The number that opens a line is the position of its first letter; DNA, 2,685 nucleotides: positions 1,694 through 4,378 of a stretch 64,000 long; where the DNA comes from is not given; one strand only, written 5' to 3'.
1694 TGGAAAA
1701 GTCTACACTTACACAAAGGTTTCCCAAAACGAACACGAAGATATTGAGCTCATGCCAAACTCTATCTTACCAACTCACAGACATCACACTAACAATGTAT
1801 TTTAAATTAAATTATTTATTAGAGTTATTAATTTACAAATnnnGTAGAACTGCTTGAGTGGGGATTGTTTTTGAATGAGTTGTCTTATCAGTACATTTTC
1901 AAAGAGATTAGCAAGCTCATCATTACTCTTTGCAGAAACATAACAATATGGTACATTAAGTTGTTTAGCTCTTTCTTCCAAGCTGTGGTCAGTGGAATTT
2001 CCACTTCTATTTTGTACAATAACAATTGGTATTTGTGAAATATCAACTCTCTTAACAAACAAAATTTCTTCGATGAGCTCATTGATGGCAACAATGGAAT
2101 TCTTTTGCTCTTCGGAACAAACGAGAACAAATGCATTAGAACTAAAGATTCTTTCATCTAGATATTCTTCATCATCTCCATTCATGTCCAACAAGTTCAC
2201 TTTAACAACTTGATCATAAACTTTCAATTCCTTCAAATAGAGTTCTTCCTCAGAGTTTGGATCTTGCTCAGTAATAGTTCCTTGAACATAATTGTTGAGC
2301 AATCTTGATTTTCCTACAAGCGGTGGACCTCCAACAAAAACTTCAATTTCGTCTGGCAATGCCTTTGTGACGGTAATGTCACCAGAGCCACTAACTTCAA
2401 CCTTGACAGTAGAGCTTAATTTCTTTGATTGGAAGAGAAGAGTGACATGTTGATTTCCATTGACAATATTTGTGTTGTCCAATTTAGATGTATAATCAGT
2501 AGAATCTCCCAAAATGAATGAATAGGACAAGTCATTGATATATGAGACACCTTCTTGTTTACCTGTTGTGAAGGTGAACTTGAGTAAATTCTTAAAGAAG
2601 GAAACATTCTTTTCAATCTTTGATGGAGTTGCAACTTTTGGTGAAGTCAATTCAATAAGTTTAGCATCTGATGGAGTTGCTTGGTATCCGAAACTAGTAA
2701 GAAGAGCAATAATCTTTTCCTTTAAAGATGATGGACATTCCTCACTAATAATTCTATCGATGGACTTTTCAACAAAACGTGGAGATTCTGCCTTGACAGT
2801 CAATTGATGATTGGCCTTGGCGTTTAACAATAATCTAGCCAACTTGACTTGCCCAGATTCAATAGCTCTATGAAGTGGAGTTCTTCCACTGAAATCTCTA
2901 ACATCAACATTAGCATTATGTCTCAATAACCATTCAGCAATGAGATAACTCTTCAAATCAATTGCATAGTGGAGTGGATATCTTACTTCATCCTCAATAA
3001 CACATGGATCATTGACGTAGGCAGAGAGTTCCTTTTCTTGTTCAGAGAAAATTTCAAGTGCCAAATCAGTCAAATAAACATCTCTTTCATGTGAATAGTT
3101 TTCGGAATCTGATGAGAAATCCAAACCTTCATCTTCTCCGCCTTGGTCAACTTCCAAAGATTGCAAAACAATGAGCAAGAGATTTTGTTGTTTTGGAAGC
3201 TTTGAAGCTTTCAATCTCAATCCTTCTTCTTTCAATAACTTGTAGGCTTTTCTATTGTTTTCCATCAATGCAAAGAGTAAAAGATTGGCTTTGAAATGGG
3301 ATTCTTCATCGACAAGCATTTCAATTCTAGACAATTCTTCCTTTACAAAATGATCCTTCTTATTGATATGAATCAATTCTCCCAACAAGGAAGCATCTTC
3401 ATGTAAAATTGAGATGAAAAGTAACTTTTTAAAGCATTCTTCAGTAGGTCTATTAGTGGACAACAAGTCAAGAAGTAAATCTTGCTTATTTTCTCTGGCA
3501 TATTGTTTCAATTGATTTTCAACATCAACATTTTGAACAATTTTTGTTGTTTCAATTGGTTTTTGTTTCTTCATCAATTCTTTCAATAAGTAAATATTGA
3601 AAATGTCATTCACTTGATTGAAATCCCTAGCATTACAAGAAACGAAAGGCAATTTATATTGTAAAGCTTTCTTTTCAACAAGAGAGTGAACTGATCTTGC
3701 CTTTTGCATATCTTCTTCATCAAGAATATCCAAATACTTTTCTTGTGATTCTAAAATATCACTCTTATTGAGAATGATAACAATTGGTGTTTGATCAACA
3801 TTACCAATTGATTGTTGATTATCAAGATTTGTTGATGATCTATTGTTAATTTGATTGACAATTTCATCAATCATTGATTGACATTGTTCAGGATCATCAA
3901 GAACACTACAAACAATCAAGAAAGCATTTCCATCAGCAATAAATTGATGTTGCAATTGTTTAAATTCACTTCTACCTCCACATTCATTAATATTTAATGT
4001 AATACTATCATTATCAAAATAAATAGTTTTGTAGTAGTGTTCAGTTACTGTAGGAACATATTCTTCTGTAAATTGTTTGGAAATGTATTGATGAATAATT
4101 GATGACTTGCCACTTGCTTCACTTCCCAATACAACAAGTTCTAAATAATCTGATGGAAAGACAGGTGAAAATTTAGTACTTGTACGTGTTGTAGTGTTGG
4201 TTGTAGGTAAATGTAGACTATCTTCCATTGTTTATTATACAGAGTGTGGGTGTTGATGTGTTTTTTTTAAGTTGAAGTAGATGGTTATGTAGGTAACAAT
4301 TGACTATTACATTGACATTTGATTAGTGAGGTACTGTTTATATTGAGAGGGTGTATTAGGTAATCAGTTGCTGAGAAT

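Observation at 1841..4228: Single polypeptide with two degenerate Ras-like GTPase domains bracketing ankyrin repeats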

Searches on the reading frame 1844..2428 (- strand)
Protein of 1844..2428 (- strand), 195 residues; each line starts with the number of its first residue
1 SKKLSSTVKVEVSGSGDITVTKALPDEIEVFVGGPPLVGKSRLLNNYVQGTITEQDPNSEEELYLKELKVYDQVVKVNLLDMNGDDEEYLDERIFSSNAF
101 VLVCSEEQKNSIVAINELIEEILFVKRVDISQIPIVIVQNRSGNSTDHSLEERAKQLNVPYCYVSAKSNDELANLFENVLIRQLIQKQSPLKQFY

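Call 6: search_protein_families(library=pfam, proteins=[window:1844-2428:-], max_evalue=1)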
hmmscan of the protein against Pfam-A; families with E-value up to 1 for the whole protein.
seq(195 aa): 3 families
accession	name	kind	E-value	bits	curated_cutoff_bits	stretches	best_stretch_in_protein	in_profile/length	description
PF00071.28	Ras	-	2.3e-13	50.5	21.6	1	34-180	6-157/162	Ras family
PF08477.19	Roc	-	0.00022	21.9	27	1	34-141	6-117/119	Ras of Complex, Roc, domain of DAPkinase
PF01926.29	MMR_HSR1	-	0.0052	17.3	21.9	1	30-140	2-112/113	50S ribosome-binding GTPase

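Call 14: search_solved_structures(query=window:1844-2395:-, max_evalue=0.01, show_alignments=2)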
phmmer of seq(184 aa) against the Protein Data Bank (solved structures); distinct sequences matched with E-value up to 0.01: 381 (the best 60 are shown).
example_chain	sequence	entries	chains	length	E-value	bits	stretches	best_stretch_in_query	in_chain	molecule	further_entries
1kao_A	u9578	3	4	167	4.9e-10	42.7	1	17-172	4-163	RAP2A | PROTEIN (G protein RAP2A)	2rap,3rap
6naz_A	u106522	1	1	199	2e-09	40.7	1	18-169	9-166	GTP-binding protein Di-Ras2,GTP-binding protein Di-Ras3,GTP-binding protein Di-Ras2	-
2ery_A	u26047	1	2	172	2.6e-09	40.3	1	19-170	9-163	Ras-related protein R-Ras2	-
9b4q_A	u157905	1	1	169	3.8e-09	39.8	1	20-167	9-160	Ras-related protein R-Ras2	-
5wdr_A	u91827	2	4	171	4.4e-09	39.6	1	18-167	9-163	Ras protein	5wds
2erx_A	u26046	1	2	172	5.6e-09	39.3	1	18-169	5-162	GTP-binding protein Di-Ras2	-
1jah_A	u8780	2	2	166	7.5e-09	38.8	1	17-173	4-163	C-HA-RAS | C-H-RAS P21 PROTEIN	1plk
9glw_A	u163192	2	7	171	8.2e-09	38.7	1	17-175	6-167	GTPase NRas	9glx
9y0g_A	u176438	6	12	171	1.3e-08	38.1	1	17-175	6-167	GTPase NRas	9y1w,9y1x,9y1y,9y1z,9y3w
6zio_A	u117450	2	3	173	1.4e-08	38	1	18-175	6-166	GTPase NRas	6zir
1clu_A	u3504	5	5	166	1.5e-08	37.8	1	17-173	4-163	TRANSFORMING PROTEIN P21/H-RAS-1 | C-HA-RAS | C-H-RAS P21 PROTEIN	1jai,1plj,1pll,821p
8elv_A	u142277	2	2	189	1.9e-08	37.5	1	18-175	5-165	GTPase HRas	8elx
9zr7_A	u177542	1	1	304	2.3e-08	37.3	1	17-175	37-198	GTPase NRas,Soluble cytochrome b562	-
9b4s_B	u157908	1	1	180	2.3e-08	37.2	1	20-167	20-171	Ras-related protein R-Ras2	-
6ziz_A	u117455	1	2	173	2.6e-08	37.1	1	18-175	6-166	GTPase NRas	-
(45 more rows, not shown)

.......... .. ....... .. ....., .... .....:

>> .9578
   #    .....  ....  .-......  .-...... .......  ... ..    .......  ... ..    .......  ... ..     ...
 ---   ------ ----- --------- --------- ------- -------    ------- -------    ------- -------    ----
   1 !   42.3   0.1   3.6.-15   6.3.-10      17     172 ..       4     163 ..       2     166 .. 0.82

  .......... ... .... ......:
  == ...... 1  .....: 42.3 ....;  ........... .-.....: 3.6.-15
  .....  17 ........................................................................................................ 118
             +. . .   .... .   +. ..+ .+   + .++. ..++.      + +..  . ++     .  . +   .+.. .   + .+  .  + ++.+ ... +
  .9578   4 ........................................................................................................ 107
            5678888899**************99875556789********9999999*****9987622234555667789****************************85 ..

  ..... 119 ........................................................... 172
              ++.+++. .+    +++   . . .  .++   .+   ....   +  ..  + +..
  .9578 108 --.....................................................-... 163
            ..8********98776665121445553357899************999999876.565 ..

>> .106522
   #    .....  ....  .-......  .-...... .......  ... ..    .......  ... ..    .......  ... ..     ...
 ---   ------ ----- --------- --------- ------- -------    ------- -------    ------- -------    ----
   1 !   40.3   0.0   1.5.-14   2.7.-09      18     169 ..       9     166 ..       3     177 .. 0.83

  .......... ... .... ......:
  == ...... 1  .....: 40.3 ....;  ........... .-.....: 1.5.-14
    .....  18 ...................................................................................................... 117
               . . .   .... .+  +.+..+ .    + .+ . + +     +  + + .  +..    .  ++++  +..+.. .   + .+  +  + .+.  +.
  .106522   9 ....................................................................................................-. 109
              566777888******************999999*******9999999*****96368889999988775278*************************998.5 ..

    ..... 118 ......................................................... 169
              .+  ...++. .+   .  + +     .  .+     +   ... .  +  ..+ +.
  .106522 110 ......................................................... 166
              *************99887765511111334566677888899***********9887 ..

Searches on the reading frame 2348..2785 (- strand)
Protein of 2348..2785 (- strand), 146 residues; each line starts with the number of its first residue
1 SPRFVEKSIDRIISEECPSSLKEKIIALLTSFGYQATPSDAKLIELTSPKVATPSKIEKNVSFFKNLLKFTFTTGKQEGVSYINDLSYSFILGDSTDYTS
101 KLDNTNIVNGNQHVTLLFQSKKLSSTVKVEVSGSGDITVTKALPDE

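Call 29: search_protein_families(library=pfam, proteins=[window:2348-2785:-], max_evalue=10)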
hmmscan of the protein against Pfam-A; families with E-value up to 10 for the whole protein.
seq(146 aa): 0 families

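Call 43: find_homologous_proteins(query=A2, max_evalue=0.01)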
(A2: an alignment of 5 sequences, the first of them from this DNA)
Query A2 (5 sequences): 884 candidates shared short words with the query, none scored E <= 0.01.

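Call 50: predict_structure(alignment_id=A2)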
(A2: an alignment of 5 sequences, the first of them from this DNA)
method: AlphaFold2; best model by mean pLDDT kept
length: 143 residues; sequences in the alignment: 5
mean_pLDDT: 79.1   pTM: 0.71
mean pLDDT of the five models: 79.1, 77.6, 76.1, 73.3, 69.8
residues with pLDDT >= 90: 52; 70-90: 50; 50-70: 34; < 50: 7
segments of 3 or more residues with pLDDT < 50: 1-5
pLDDT, mean of each block of 10 residues (from residue 1): 45 59 66 67 79 86 85 91 89 85 92 92 90 88 50
secondary structure, 60 per line:
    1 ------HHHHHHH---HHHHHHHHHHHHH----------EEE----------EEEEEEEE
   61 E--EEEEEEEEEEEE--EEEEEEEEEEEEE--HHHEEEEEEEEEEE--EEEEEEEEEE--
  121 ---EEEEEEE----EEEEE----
elements in order: H7-13 H17-29 E40-42 E53-61 E64-75 E78-90 E96-106 E109-118 E124-130 E135-139

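Call 72: fold_search(model_id=the predicted structure, library=pdb)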
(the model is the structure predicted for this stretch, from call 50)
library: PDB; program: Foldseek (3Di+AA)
matches with E <= 10: 747; with E <= 0.001: 0
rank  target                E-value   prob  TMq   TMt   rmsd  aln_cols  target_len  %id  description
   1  4k15_C                3.9e-03  1.00  0.39  0.42   8.9       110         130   15  2.75 Angstrom Crystal Structure of Hypothetical Protein lmo2686 from Listeria monocytogenes EGD-e (released 2013-04-17)
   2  4k15_A                1.3e-02  0.97  0.33  0.34  13.5       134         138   13  2.75 Angstrom Crystal Structure of Hypothetical Protein lmo2686 from Listeria monocytogenes EGD-e (released 2013-04-17)
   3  4k15_B                1.7e-02  0.96  0.34  0.37   8.4       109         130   17  2.75 Angstrom Crystal Structure of Hypothetical Protein lmo2686 from Listeria monocytogenes EGD-e (released 2013-04-17)
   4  6thb_B                2.3e-01  0.28  0.27  0.12  12.2       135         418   10  Receptor binding domain of the Cedar Virus attachment glycoprotein (G) (released 2019-12-18)
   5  4id2_A                2.3e-01  0.23  0.21  0.22  15.7       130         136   10  Crystal structure of a DUF4738 family protein (BACOVA_05496) from Bacteroides ovatus ATCC 8483 at 2.15 A resolution (released 2013-02-13)
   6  5kph_MODEL_1_A        2.8e-01  0.47  0.22  0.32   4.9        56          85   18  Solution NMR Structure of Denovo Beta Sheet Design Protein, Northeast Structural Genomics Consortium (NESG) Ta (released 2016-09-28)
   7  6thg_E                3.3e-01  0.21  0.25  0.12  12.5       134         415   10  Cedar Virus attachment glycoprotein (G) in complex with human ephrin-B1 (released 2019-12-18)
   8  6y2s_A                3.3e-01  0.12  0.20  0.10  17.6       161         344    6  Escherichia coli R318A RnlA endoribonuclease (single alanine mutant of RnlA) (released 2021-03-31)
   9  6j4f_B                3.5e-01  0.63  0.24  0.42   4.1        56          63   18  Crystal structure of the AtWRKY2 domain (released 2020-01-15)
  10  3kny                  3.5e-01  0.44  0.28  0.23   6.4        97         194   11  Crystal structure of a two domain protein with unknown function (bt_3535) from bacteroides thetaiotaomicron vpi-5482 at  (released 2009-12-01)
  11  2o62_B                3.7e-01  0.14  0.21  0.13  14.2       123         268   10  CRYSTAL STRUCTURE OF A PROTEIN WITH UNKNOWN FUNCTION FROM DUF3598 FAMILY (NPUN_R4044) FROM NOSTOC PUNCTIFORME PCC 7310 (released 2007-02-13)
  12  2lex_MODEL_1_A        3.9e-01  0.63  0.25  0.46   4.4        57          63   12  Complex of the C-terminal WRKY domain of AtWRKY4 and a W-box DNA (released 2012-01-18)
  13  7dmx_A                4.1e-01  0.12  0.19  0.14  13.3       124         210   10  Photocleavable Fluorescent Protein in green form (released 2021-01-27)
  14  7dmx_B                4.3e-01  0.11  0.18  0.14  12.7       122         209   10  Photocleavable Fluorescent Protein in green form (released 2021-01-27)
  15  6p72_A                4.6e-01  0.20  0.26  0.12  12.4       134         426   10  Crystal Structure of the Cedar henipavirus Attachment G Glycoprotein global domain (released 2019-09-25)
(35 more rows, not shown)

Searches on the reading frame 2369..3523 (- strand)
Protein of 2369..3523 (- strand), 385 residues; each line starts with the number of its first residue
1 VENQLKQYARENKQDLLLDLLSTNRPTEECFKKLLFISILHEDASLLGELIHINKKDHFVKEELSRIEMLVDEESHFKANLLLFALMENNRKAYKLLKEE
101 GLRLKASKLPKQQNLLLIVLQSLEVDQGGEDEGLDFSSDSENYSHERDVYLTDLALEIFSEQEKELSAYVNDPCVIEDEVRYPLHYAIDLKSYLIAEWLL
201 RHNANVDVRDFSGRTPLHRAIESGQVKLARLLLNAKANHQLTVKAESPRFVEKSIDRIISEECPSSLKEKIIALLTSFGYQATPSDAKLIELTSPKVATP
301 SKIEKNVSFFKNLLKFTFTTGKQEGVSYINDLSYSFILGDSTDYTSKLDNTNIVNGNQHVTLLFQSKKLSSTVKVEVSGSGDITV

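Call 6: search_protein_families(library=pfam, proteins=[window:2369-3523:-], max_evalue=1)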
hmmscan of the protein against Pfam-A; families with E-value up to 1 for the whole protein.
seq(385 aa): 5 families
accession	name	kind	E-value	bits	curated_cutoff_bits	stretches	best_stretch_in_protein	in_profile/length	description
PF00023.36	Ank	-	2.6e-12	46.7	21.1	2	213-238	2-27/33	Ankyrin repeat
PF12796.13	Ank_2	-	3.1e-12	47.3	27.3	1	176-239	25-86/90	Ankyrin repeats (3 copies)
PF13606.12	Ank_3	-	6e-10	38.8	22.3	2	213-236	2-25/30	Ankyrin repeat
PF13857.12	Ank_5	-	8.8e-08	32.8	27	2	182-220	18-56/56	Ankyrin repeats (many copies)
PF13637.12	Ank_4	-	4.5e-07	30.4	22.7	1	184-233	1-50/50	Ankyrin repeats (many copies)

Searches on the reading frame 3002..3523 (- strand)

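Call 29: search_protein_families(library=pfam, proteins=[window:3002-3523:-], max_evalue=10)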
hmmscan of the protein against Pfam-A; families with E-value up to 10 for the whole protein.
seq(174 aa): 1 family
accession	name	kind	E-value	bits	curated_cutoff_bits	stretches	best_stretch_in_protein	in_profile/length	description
PF11507.13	Transcript_VP30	-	0.14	12.7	21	1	61-132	10-82/131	Ebola virus-specific transcription factor VP30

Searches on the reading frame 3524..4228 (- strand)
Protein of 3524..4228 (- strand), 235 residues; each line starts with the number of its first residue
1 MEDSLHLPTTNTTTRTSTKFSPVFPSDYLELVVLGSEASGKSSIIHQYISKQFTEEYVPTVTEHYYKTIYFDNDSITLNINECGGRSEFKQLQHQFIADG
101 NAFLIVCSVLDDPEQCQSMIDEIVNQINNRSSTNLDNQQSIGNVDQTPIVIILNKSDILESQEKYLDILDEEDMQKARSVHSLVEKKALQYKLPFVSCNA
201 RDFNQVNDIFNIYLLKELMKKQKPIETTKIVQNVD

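Call 6: search_protein_families(library=pfam, proteins=[window:3524-4228:-], max_evalue=1)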
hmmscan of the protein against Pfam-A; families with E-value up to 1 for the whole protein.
seq(235 aa): 8 families
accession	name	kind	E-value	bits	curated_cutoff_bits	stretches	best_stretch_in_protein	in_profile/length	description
PF00071.28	Ras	-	1.7e-23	83.5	21.6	1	31-212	2-155/162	Ras family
PF08477.19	Roc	-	2.5e-12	47.5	27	1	31-131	2-106/119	Ras of Complex, Roc, domain of DAPkinase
PF00025.27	Arf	-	4.9e-07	29.8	22.3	1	29-163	15-132/174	ADP-ribosylation factor family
PF00503.26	G-alpha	-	3.9e-06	26.7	48.8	2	69-164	176-268/333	G-protein alpha subunit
PF01926.29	MMR_HSR1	-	0.00046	20.7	21.9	1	31-155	2-113/113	50S ribosome-binding GTPase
PF24835.1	DUF7717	-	0.0057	17.3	27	1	116-188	26-75/117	Family of unknown function (DUF7717)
PF12775.13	AAA_7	-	0.055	13.4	25.8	1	10-62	16-67/181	P-loop containing dynein motor region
PF13173.12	AAA_14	-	0.14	12.6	27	1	31-78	5-42/129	AAA domain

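Call 13: search_solved_structures(query=window:3557-4171:-, max_evalue=0.001, show_alignments=2)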
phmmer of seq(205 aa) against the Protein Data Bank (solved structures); distinct sequences matched with E-value up to 0.001: 666 (the best 60 are shown).
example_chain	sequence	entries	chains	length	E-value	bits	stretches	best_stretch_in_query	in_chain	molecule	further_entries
9ouh_A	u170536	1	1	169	3.6e-14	56.1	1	11-139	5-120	Isoform 2B of GTPase KRas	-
9glw_A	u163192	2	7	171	4.7e-14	55.7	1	9-139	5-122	GTPase NRas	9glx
9tbr_A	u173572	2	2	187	4.7e-14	55.7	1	10-95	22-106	Isoform 2B of GTPase KRas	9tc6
8f0m_A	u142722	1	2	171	5.2e-14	55.6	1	11-139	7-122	Isoform 2B of GTPase KRas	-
8tbl_A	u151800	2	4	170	5.2e-14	55.6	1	11-139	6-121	GTPase KRas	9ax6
9mey_A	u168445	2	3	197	5.2e-14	55.6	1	4-159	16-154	GTP-binding protein Rit1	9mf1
7rpz_A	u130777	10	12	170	5.4e-14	55.5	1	11-139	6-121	Isoform 2B of GTPase KRas | GTPase KRas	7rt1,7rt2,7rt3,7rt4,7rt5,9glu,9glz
6wgn_A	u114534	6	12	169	5.4e-14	55.5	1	11-139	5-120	GTPase KRas | Isoform 2B of GTPase KRas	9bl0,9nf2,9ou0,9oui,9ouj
4klz_A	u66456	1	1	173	5.8e-14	55.4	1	10-159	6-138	GTP-binding protein Rit1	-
8ezg_A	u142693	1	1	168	6.6e-14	55.2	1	11-95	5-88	GTPase KRas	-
8t4v_A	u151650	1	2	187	7.4e-14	55.1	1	11-95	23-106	GTPase KRas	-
7t47_A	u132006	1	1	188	7.5e-14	55.1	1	11-95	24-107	GTPase KRas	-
9y0g_A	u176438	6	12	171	8.9e-14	54.8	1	9-139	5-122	GTPase NRas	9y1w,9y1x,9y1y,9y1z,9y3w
4epr_A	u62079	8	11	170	9.8e-14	54.7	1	11-139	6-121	GTPase KRas | Isoform 2B of GTPase KRas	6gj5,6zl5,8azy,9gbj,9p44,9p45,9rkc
7xkj_A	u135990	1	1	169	9.8e-14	54.7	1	11-139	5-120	KRAS proto-oncogene, GTPase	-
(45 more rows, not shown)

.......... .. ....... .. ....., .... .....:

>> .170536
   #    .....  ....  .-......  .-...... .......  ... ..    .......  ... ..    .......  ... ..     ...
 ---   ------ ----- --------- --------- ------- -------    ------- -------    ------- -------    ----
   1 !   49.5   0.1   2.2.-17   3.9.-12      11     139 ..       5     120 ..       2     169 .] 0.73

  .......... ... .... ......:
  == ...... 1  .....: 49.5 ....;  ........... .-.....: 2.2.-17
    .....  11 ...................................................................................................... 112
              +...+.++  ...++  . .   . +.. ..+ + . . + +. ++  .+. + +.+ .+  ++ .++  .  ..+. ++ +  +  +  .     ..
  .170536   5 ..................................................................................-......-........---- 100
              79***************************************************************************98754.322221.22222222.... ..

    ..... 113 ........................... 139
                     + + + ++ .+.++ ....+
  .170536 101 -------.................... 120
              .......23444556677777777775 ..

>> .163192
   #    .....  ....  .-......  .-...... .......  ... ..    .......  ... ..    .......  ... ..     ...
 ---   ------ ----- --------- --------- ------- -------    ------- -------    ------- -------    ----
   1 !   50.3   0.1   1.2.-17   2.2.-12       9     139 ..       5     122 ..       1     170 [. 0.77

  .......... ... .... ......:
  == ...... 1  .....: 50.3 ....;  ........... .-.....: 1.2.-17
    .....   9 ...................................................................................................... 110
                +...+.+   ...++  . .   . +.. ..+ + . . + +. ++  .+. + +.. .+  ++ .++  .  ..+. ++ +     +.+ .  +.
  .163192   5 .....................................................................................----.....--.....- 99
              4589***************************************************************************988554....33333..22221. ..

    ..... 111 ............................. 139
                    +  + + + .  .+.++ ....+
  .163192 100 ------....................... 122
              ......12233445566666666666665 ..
